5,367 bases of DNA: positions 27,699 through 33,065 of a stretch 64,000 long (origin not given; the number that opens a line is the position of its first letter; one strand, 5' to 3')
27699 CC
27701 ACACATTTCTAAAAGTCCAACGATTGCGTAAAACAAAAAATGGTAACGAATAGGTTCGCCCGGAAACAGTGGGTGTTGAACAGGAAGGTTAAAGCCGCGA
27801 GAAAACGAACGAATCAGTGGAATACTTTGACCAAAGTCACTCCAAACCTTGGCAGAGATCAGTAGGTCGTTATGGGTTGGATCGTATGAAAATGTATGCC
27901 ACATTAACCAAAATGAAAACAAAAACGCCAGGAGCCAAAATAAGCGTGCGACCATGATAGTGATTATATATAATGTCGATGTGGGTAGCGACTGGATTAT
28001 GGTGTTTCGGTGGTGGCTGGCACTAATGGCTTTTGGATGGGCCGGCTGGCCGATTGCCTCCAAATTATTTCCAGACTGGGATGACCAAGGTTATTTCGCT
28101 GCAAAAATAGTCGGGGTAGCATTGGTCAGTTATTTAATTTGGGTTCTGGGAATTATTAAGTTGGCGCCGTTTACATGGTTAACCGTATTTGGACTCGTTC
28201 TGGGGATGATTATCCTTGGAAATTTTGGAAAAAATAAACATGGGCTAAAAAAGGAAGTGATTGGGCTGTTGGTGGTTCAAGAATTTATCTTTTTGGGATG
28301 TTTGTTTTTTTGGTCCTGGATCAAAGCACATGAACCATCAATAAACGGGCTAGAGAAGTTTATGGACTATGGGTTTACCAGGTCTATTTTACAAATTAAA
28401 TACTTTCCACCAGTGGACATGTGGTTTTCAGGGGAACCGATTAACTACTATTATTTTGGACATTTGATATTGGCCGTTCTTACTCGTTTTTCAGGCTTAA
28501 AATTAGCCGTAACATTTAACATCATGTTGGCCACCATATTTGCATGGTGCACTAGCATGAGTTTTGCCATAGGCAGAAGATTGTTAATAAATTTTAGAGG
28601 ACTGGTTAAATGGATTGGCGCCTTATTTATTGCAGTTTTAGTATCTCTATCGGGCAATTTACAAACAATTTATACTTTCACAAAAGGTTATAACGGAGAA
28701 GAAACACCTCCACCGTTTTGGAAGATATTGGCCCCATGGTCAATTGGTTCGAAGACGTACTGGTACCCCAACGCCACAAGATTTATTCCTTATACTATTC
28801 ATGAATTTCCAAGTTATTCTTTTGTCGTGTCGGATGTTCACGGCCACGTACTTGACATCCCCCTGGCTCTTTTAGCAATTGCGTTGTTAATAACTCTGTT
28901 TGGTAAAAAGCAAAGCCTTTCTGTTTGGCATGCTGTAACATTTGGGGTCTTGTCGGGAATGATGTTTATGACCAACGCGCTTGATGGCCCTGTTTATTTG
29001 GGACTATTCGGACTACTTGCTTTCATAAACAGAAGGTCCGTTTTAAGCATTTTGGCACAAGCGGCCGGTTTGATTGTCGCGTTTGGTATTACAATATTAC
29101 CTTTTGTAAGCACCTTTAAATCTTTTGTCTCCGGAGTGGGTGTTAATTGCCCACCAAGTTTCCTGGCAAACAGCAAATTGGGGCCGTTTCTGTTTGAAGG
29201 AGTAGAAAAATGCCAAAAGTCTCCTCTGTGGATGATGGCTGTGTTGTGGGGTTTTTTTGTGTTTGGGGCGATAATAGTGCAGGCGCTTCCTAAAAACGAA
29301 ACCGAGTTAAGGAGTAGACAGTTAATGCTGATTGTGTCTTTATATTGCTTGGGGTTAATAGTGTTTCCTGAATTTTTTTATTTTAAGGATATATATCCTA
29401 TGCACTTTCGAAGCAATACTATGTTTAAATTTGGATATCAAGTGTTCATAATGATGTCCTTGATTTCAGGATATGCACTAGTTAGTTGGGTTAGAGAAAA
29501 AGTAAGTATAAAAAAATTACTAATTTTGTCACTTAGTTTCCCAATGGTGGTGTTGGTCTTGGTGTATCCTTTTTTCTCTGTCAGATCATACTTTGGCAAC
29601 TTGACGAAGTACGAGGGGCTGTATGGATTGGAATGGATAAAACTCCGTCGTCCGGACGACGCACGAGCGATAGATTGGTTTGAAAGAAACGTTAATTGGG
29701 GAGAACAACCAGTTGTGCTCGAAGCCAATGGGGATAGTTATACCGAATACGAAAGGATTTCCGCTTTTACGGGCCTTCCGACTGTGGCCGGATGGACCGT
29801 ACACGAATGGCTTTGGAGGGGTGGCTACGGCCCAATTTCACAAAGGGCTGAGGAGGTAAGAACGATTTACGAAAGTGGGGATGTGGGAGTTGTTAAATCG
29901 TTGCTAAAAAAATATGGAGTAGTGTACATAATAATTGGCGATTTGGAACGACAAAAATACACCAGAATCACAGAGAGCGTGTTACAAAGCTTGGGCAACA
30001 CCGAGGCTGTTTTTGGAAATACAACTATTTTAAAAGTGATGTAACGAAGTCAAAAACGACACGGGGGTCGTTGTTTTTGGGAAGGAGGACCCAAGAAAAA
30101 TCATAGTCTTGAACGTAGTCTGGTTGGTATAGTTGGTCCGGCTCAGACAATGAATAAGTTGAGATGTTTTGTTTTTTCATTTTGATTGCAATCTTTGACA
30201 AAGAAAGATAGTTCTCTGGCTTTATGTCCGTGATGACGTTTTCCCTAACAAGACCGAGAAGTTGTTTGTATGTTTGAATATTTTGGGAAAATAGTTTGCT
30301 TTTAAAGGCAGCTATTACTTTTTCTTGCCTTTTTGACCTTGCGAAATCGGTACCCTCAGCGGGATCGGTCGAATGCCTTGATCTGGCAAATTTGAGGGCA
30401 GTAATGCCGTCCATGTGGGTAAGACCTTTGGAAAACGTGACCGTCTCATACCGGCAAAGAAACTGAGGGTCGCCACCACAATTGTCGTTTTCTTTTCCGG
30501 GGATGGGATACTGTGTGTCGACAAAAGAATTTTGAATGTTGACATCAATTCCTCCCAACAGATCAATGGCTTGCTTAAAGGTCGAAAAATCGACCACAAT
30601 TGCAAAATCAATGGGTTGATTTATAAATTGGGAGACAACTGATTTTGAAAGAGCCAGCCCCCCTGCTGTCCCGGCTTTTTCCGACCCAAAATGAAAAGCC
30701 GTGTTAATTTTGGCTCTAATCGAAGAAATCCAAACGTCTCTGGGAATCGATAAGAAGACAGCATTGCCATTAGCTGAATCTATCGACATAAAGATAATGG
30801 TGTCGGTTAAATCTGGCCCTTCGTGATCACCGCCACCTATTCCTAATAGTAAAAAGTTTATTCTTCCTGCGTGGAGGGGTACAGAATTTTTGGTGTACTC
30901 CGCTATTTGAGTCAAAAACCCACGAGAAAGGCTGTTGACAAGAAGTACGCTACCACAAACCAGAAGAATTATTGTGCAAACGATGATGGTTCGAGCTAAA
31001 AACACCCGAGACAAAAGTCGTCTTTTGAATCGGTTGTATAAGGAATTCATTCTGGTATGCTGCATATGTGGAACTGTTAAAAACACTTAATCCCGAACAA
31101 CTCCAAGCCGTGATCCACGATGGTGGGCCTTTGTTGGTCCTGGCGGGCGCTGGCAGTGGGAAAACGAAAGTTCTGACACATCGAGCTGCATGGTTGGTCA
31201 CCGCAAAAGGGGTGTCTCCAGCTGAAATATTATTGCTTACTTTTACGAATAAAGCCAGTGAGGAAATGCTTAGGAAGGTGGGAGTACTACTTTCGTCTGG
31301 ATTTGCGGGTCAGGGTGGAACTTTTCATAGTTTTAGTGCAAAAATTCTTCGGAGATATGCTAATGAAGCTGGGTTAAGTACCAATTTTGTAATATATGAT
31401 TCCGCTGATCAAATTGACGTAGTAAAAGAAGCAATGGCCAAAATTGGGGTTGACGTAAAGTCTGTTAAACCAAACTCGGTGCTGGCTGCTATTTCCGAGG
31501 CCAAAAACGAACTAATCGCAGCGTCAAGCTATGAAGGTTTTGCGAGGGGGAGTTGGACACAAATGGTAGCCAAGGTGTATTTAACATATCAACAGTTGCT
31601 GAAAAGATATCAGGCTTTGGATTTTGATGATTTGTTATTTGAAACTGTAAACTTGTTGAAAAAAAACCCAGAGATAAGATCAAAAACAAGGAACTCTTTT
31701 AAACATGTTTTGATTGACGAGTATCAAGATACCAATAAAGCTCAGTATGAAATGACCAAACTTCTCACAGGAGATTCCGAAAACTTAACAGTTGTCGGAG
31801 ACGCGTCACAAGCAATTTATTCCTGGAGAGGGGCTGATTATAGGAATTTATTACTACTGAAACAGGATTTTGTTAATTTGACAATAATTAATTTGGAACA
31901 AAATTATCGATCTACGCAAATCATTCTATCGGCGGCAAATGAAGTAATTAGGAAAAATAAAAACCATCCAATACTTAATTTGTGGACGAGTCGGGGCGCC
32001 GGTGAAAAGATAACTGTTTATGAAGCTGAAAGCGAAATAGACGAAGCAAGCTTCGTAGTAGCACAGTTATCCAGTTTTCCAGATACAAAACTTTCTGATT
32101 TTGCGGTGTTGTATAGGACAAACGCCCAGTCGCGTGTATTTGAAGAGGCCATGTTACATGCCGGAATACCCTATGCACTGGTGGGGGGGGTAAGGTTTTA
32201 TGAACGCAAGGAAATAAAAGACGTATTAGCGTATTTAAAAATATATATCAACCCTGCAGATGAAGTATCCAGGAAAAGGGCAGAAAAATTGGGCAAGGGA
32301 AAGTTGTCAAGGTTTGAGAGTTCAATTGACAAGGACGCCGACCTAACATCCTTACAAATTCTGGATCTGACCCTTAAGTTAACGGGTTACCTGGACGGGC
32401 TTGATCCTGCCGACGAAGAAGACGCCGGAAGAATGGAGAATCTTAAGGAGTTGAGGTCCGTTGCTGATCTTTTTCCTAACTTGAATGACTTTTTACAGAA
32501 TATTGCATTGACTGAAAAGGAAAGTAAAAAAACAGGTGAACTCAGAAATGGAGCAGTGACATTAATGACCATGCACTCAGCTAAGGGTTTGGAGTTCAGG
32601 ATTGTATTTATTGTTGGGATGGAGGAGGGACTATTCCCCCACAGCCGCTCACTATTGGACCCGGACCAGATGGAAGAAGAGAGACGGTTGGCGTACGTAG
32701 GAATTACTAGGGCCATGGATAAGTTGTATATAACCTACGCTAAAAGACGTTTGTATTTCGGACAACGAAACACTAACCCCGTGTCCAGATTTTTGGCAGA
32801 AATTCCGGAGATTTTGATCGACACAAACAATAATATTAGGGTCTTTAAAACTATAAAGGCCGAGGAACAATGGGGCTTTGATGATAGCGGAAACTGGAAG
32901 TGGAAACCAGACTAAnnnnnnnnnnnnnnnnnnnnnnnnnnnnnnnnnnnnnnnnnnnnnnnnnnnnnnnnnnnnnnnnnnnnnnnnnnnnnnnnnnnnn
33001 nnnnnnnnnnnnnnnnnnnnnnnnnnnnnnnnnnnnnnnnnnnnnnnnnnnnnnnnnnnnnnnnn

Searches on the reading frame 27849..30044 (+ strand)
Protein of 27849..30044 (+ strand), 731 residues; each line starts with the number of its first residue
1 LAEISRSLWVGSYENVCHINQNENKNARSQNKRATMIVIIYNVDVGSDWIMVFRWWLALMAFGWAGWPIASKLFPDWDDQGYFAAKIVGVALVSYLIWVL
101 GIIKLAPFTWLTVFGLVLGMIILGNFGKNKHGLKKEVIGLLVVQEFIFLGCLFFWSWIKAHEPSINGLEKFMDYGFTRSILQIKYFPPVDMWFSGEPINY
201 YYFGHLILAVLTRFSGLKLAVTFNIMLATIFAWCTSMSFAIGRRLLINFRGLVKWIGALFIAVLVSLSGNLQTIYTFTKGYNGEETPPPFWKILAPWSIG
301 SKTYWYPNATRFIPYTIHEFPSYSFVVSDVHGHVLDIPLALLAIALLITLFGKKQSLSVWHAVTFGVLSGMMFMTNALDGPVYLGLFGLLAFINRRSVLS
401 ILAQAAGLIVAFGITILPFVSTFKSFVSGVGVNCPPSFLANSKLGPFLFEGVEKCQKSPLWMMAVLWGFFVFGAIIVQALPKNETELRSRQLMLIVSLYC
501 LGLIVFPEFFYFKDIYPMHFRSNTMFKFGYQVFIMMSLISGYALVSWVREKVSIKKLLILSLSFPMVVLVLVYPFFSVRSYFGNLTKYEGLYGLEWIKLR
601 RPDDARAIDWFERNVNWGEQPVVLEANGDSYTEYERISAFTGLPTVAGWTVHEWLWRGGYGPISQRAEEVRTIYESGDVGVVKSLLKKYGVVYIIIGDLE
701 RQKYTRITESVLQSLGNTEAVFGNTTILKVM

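Call 8: search_protein_families(library=pfam, proteins=[window:27849-30044:+], max_evalue=0.001)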
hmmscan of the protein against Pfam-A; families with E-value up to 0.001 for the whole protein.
window:27849-30044:+ (731 aa): 1 family
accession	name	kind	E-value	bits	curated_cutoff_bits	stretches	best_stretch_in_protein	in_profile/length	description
PF10060.15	DUF2298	-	1.6e-89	301.5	27.8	2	92-484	1-389/488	Uncharacterized membrane protein (DUF2298)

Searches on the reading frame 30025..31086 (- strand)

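Call 8: search_protein_families(library=pfam, proteins=[window:30025-31086:-], max_evalue=0.001)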
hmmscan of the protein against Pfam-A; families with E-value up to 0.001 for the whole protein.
window:30025-31086:- (353 aa): 1 family
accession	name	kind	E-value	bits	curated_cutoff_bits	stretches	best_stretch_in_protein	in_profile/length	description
PF03816.19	LytR_cpsA_psr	-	4.4e-28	98.8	24.6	1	94-265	2-148/150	LytR_cpsA_psr family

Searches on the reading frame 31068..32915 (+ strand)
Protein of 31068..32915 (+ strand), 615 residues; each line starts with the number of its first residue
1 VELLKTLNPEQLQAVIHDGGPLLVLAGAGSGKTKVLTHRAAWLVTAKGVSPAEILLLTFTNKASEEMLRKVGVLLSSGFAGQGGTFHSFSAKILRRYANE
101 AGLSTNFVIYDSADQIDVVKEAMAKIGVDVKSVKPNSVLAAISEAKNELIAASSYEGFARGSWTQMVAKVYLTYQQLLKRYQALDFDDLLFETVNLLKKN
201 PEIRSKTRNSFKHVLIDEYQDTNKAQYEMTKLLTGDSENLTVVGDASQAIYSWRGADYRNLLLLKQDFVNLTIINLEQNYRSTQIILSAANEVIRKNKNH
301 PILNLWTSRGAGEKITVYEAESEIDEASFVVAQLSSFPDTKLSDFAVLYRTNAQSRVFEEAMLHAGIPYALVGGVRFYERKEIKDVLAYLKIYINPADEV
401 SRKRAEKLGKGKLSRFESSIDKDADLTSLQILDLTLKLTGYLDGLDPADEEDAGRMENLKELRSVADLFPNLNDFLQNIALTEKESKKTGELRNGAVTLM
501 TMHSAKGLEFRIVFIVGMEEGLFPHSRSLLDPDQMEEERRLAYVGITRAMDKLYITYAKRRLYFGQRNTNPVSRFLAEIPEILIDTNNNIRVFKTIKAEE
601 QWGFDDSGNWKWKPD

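Call 9: search_protein_families(library=pfam, proteins=[window:31068-32915:+], max_evalue=0.001)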
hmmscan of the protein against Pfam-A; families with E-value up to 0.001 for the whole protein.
window:31068-32915:+ (615 aa): 6 families
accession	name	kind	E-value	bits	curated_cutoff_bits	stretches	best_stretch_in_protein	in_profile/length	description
PF00580.27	UvrD-helicase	-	1.3e-81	274.7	23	1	7-268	1-270/271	UvrD/REP helicase N-terminal domain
PF13361.12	UvrD_C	-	1.2e-69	235.9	25.6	2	274-412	1-146/350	UvrD-like helicase C-terminal domain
PF13245.12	AAA_19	-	4.3e-21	75.9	25.1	1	14-252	4-132/134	AAA domain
PF13538.12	UvrD_C_2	-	1.1e-09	38.5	27.4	1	497-555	2-51/52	UvrD-like helicase C-terminal domain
PF13604.12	AAA_30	-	9.7e-06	25.9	27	0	7-73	2-68/191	AAA domain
PF01443.25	Viral_helicase1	-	2.7e-05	24.6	21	0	489-555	175-226/228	Viral superfamily 1 RNA helicase core domain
